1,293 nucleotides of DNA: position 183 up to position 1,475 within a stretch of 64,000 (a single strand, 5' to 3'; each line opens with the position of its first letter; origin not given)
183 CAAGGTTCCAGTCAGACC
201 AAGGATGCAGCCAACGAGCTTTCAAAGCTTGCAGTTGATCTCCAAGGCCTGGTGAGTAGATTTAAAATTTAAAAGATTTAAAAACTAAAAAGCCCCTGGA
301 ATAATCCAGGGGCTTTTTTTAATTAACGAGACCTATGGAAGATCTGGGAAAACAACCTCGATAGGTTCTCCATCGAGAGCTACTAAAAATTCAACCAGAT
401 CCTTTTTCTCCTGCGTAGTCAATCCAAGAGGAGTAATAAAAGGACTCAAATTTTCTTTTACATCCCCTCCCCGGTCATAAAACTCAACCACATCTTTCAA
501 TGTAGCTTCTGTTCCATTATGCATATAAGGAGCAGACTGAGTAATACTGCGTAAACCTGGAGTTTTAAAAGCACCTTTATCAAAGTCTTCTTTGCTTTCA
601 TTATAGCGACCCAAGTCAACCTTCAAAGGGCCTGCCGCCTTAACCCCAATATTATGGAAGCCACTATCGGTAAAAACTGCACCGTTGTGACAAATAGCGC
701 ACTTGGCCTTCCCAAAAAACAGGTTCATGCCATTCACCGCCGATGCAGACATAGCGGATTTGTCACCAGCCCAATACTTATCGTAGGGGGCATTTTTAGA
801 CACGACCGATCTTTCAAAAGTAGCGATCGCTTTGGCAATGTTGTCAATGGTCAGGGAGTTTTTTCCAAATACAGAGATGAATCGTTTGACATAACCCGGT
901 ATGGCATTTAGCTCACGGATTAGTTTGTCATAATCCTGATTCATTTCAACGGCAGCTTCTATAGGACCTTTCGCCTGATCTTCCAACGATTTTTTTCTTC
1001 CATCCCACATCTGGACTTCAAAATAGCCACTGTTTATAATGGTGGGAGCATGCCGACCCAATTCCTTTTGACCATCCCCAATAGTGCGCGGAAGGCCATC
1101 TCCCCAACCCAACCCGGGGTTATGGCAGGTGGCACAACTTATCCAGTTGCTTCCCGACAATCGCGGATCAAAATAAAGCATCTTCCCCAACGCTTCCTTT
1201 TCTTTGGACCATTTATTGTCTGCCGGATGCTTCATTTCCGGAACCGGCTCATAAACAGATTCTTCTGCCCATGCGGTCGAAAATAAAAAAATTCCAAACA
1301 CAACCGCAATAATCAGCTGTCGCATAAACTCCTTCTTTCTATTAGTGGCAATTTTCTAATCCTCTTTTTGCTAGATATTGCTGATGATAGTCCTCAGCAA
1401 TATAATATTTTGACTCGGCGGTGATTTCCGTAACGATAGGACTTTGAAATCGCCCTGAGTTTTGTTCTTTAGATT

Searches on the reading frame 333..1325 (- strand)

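Call 14: search_protein_families(library=pfam, proteins=[window:333-1325:-], max_evalue=0.001)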
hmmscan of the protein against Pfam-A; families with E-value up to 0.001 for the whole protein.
window:333-1325:- (330 aa): 2 families
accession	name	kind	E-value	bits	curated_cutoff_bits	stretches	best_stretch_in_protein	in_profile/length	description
PF03150.19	CCP_MauG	-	5.3e-55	186.6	25.6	1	41-189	1-148/149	Di-haem cytochrome c peroxidase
PF21419.2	RoxA-like_Cyt-c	-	0.00042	20.3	26.7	0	254-281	3-30/39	RoxA-like, cytochrome c-like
